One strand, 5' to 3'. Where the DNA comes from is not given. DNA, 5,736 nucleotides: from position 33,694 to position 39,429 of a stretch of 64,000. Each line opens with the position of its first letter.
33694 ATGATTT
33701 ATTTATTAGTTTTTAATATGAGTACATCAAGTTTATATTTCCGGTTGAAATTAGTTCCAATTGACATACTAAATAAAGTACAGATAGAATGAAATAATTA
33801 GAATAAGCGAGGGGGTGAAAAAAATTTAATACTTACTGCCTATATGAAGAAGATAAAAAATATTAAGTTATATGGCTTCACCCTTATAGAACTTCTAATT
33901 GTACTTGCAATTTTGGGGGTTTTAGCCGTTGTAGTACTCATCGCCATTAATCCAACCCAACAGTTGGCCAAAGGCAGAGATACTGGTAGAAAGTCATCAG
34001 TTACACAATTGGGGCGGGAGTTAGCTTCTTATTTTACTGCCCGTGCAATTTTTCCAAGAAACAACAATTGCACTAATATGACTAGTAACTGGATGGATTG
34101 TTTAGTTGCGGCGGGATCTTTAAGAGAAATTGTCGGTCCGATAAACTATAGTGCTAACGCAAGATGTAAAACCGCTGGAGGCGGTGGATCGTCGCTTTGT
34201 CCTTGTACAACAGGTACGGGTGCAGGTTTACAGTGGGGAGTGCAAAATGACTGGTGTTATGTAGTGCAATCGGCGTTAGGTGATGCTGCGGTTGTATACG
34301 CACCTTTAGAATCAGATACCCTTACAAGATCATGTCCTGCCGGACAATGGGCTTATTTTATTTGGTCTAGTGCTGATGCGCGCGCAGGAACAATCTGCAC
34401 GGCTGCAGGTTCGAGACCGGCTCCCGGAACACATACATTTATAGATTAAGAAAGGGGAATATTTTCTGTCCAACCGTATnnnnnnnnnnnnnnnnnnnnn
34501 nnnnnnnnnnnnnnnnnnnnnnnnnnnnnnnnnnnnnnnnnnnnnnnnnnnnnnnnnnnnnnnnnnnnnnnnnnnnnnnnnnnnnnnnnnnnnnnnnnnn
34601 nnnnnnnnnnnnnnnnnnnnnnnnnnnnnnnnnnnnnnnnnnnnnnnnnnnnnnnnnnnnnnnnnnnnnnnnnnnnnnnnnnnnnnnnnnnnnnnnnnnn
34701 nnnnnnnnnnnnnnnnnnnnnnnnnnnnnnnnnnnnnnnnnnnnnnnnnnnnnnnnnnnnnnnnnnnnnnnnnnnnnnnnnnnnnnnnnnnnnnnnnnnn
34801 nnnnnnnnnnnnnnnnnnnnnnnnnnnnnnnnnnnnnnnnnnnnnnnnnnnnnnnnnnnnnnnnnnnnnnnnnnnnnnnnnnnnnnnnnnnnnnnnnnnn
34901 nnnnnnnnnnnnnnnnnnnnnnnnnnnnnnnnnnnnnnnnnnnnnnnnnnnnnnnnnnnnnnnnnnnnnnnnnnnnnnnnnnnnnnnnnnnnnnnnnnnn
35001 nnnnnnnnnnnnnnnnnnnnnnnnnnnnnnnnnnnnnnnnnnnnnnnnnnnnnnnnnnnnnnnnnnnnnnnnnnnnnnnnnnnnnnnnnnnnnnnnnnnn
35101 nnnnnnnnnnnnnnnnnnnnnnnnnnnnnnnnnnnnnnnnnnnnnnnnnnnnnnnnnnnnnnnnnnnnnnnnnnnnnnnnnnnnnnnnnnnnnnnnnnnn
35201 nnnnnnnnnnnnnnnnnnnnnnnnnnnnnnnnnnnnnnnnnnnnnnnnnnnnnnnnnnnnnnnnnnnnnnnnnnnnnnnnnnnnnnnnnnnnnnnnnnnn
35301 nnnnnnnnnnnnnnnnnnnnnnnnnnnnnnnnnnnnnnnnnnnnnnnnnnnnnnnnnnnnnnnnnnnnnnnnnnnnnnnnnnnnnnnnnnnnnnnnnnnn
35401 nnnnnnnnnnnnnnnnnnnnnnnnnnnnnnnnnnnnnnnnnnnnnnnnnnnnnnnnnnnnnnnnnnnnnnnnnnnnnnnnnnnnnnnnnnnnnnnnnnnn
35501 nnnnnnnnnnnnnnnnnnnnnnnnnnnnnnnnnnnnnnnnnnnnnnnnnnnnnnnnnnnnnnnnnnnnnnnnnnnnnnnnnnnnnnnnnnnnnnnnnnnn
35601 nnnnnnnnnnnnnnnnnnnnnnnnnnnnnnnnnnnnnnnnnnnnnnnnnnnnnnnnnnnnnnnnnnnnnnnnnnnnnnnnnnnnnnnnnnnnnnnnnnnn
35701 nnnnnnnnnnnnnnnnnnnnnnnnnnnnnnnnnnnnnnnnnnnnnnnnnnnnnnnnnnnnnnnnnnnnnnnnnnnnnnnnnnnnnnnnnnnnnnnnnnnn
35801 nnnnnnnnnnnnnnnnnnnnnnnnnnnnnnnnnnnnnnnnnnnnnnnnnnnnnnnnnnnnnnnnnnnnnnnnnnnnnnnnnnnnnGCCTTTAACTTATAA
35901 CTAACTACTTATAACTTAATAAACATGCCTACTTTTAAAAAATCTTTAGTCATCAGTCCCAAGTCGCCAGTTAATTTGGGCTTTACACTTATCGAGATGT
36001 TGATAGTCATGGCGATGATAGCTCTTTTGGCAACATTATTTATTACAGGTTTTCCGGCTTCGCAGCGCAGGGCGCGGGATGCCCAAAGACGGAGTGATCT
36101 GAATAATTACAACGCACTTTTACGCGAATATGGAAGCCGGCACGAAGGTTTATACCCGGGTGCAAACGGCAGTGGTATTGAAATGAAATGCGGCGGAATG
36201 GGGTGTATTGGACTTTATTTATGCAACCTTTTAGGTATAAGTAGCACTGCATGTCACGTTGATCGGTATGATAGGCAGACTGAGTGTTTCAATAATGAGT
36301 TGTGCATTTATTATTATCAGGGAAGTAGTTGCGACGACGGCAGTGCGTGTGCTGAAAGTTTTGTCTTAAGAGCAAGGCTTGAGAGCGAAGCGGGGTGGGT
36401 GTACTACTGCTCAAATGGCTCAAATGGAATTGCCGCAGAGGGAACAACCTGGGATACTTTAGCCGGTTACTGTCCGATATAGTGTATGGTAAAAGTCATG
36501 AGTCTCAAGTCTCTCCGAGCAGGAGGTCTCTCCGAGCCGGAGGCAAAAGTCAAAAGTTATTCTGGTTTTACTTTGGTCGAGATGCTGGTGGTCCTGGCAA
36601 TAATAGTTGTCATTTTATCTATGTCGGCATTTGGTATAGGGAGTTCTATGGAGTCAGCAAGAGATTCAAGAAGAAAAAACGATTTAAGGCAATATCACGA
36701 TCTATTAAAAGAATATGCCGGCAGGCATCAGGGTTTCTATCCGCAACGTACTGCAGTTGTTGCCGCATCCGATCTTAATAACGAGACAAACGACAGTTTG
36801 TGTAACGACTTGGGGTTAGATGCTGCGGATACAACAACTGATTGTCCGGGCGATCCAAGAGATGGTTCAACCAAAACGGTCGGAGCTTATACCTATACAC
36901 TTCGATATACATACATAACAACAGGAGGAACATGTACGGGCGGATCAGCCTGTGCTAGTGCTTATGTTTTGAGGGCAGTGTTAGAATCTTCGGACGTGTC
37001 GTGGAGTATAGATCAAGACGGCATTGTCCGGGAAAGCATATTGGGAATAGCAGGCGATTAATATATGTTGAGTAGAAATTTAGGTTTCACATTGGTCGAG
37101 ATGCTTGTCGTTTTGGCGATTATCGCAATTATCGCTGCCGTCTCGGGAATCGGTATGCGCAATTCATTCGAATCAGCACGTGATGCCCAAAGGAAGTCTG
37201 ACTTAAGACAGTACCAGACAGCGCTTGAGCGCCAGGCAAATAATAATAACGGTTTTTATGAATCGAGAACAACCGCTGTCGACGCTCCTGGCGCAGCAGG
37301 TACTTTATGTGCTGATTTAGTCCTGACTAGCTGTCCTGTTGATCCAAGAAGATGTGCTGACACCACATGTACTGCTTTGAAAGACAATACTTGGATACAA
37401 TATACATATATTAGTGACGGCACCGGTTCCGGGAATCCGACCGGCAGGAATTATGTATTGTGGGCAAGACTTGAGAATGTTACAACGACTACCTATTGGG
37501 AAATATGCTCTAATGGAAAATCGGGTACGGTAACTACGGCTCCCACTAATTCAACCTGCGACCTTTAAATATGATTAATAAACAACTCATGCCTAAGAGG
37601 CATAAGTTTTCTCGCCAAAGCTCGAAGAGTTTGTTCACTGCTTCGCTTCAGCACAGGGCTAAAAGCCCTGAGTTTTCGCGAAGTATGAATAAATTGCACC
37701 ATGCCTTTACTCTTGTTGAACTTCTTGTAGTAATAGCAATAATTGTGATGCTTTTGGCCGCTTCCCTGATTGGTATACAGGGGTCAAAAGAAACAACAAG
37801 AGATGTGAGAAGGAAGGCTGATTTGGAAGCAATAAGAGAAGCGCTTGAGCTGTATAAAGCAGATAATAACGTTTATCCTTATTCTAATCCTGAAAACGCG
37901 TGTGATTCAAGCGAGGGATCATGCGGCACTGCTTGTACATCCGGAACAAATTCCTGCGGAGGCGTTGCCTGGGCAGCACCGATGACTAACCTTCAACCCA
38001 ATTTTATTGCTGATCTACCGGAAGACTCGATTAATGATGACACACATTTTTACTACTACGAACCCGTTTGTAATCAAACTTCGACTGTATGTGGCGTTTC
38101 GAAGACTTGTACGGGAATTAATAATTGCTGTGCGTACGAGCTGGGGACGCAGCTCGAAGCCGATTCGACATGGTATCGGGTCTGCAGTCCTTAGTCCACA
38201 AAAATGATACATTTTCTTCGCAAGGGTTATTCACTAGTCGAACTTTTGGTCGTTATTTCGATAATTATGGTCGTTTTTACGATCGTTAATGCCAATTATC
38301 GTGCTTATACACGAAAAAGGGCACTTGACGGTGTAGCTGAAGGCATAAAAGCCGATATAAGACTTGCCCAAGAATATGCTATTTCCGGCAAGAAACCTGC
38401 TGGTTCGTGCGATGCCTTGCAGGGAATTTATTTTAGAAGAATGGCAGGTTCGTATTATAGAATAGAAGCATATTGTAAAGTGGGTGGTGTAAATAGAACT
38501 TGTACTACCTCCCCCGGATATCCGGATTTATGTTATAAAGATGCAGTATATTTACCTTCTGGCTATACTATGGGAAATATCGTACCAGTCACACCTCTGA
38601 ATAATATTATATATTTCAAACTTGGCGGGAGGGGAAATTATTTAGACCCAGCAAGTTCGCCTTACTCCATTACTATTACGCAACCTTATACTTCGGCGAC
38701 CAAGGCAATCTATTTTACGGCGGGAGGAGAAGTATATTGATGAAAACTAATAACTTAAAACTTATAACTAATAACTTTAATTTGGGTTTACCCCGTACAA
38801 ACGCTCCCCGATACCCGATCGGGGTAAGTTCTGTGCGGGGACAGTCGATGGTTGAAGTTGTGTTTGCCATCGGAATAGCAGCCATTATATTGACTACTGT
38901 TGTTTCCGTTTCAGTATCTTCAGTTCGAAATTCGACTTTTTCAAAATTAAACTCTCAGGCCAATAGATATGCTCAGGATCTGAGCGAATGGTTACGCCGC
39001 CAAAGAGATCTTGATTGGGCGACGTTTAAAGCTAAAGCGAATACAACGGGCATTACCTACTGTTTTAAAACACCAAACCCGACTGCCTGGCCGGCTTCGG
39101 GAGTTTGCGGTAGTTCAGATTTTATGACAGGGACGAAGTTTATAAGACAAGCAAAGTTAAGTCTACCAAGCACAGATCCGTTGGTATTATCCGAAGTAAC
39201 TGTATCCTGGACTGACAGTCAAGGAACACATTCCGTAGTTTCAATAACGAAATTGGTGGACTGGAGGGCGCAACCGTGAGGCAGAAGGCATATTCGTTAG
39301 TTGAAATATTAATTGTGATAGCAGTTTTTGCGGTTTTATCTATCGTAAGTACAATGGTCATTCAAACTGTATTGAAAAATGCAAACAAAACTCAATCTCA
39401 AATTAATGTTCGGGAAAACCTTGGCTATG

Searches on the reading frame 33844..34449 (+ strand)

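Call 19: search_protein_families(library=pfam, proteins=[window:33844-34449:+], max_evalue=0.01)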
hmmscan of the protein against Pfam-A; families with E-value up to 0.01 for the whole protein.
window:33844-34449:+ (201 aa): 2 families
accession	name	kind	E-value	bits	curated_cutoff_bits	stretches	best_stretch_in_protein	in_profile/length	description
PF07963.17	N_methyl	-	6.4e-07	29.1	21.2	1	11-32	6-27/27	Prokaryotic N-terminal methylation motif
PF17000.10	Asp5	-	0.0042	17.7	25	1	16-48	2-34/71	Accessory secretory protein Sec, Asp5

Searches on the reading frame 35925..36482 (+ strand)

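Call 90: search_protein_families(library=pfam, proteins=[window:35925-36482:+], max_evalue=0.001)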
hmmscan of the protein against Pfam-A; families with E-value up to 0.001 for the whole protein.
window:35925-36482:+ (185 aa): 1 family
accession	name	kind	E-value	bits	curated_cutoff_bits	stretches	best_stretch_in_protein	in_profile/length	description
PF07963.17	N_methyl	-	9.5e-05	22.3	21.2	1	19-38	6-25/27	Prokaryotic N-terminal methylation motif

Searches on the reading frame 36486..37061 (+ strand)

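Call 90: search_protein_families(library=pfam, proteins=[window:36486-37061:+], max_evalue=0.001)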
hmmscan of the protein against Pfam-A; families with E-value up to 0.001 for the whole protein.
window:36486-37061:+ (191 aa): 1 family
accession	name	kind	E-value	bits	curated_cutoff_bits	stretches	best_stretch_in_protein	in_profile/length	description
PF07963.17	N_methyl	-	3.7e-07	29.9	21.2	1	24-47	3-26/27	Prokaryotic N-terminal methylation motif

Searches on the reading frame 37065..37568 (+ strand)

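Call 90: search_protein_families(library=pfam, proteins=[window:37065-37568:+], max_evalue=0.001)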
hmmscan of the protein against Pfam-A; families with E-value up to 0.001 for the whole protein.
window:37065-37568:+ (167 aa): 1 family
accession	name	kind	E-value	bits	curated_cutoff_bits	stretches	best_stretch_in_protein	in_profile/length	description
PF07963.17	N_methyl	-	4.6e-08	32.7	21.2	1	3-26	2-25/27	Prokaryotic N-terminal methylation motif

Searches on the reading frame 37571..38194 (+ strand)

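Call 90: search_protein_families(library=pfam, proteins=[window:37571-38194:+], max_evalue=0.001)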
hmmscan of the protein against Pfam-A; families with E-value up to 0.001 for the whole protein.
window:37571-38194:+ (207 aa): 1 family
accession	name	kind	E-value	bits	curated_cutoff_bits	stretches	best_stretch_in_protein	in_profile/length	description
PF07963.17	N_methyl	-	1.5e-06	28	21.2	1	43-65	4-26/27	Prokaryotic N-terminal methylation motif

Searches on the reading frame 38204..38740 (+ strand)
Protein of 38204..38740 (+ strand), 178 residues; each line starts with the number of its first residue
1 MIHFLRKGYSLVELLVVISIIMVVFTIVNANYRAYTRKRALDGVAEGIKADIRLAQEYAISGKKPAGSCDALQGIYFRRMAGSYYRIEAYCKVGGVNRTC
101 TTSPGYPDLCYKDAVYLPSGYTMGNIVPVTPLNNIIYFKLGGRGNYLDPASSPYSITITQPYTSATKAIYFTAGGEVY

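Call 3: search_protein_families(library=pfam, proteins=[window:38204-38740:+], max_evalue=1)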
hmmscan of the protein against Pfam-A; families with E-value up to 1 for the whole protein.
window:38204-38740:+ (178 aa): 2 families
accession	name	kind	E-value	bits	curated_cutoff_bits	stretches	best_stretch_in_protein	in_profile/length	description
PF07963.17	N_methyl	-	6.7e-06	25.9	21.2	1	6-28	4-26/27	Prokaryotic N-terminal methylation motif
PF11415.14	Toxin_37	-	0.98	9.8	25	0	68-79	9-20/35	Antifungal peptide termicin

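Call 4: search_protein_families(library=ncbifam, proteins=[window:38204-38740:+], max_evalue=1)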
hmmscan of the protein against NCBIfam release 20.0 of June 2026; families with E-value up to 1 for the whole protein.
window:38204-38740:+ (178 aa): 11 families
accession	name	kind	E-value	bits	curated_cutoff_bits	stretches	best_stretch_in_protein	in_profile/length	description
NF007862.0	PRK10574.1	equivalog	7e-06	26.2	138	1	6-70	4-67/145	prepilin peptidase-dependent pilin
TIGR01708.2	typeII_sec_gspH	equivalog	8.1e-06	25.9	80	1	7-65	2-60/169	type II secretion system minor pseudopilin GspH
NF040982.1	ComGD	equivalog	1.5e-05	25.4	70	1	7-64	2-59/139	competence type IV pilus minor pilin ComGD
NF007800.0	PRK10506.1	equivalog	0.00027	20.8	158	1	6-59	8-61/163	prepilin peptidase-dependent protein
TIGR02596.1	TIGR02596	subfamily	0.00054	20.1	70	1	10-61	2-53/196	Verru_Chthon cassette protein D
TIGR02532.1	IV_pilin_GFxxxE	domain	0.0012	18.6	16.3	1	6-28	1-23/24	prepilin-type N-terminal cleavage/methylation domain-containing protein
NF041013.1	T4P_ComGE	equivalog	0.0098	16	49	1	7-34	4-31/83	competence type IV pilus minor pilin ComGE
NF047827.1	T3SSXpsH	equivalog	0.053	13.3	160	1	7-64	1-58/145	type II secretion system protein XpsH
NF040999.1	pilin_ComGC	equivalog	0.064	13.5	75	1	7-29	2-24/84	competence type IV pilus major pilin ComGC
TIGR01710.1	typeII_sec_gspG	equivalog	0.19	11.7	88.85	1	7-38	1-32/134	type II secretion system major pseudopilin GspG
NF041002.1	pilin_ComGF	equivalog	0.26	11.5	80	1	7-38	2-33/139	competence type IV pilus minor pilin ComGF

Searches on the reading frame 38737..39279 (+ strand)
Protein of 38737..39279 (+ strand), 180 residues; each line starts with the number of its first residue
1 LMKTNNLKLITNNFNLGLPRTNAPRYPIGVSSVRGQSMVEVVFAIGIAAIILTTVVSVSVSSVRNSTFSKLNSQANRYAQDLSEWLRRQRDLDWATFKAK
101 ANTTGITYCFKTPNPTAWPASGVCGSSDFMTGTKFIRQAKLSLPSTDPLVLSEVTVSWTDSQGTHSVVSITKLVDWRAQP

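Call 3: search_protein_families(library=pfam, proteins=[window:38737-39279:+], max_evalue=1)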
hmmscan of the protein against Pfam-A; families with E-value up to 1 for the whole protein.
window:38737-39279:+ (180 aa): 4 families
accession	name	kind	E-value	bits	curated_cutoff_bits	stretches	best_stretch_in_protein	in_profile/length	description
PF07963.17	N_methyl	-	0.054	13.5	21.2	1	33-55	4-26/27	Prokaryotic N-terminal methylation motif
PF11152.14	CCB2_CCB4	-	0.091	12.5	26.3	1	35-107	26-96/195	Cofactor assembly of complex C subunit B, CCB2/CCB4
PF22150.1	Tt1218-like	-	0.22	12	27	1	60-114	4-62/76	Type IV pilin Tt1218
PF17554.7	DUF5466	-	0.63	10.7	25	1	52-78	24-50/57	Family of unknown function (DUF5466)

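Call 4: search_protein_families(library=ncbifam, proteins=[window:38737-39279:+], max_evalue=1)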
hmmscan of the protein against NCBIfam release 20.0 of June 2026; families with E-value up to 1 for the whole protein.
window:38737-39279:+ (180 aa): 6 families
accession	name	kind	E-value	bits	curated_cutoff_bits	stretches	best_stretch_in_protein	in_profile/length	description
TIGR02523.1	type_IV_pilV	equivalog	3.3e-06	27.6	52.2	1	34-153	2-121/139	type IV pilus modification protein PilV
NF047828.1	T3SSXpsI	equivalog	0.0012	18.9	150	1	34-84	2-52/132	type II secretion system protein XpsI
TIGR02598.1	TIGR02598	subfamily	0.0018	18.5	51.4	1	36-110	2-73/151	Verru_Chthon cassette protein B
NF041013.1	T4P_ComGE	equivalog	0.0049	16.9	49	1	32-81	2-51/83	competence type IV pilus minor pilin ComGE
NF007177.0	PRK09609.1-1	equivalog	0.041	13.2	524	1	26-64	53-91/340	hypothetical protein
NF005165.0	PRK06638.1-5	equivalog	0.094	11.7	192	1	32-76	103-145/282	NADH-quinone oxidoreductase subunit J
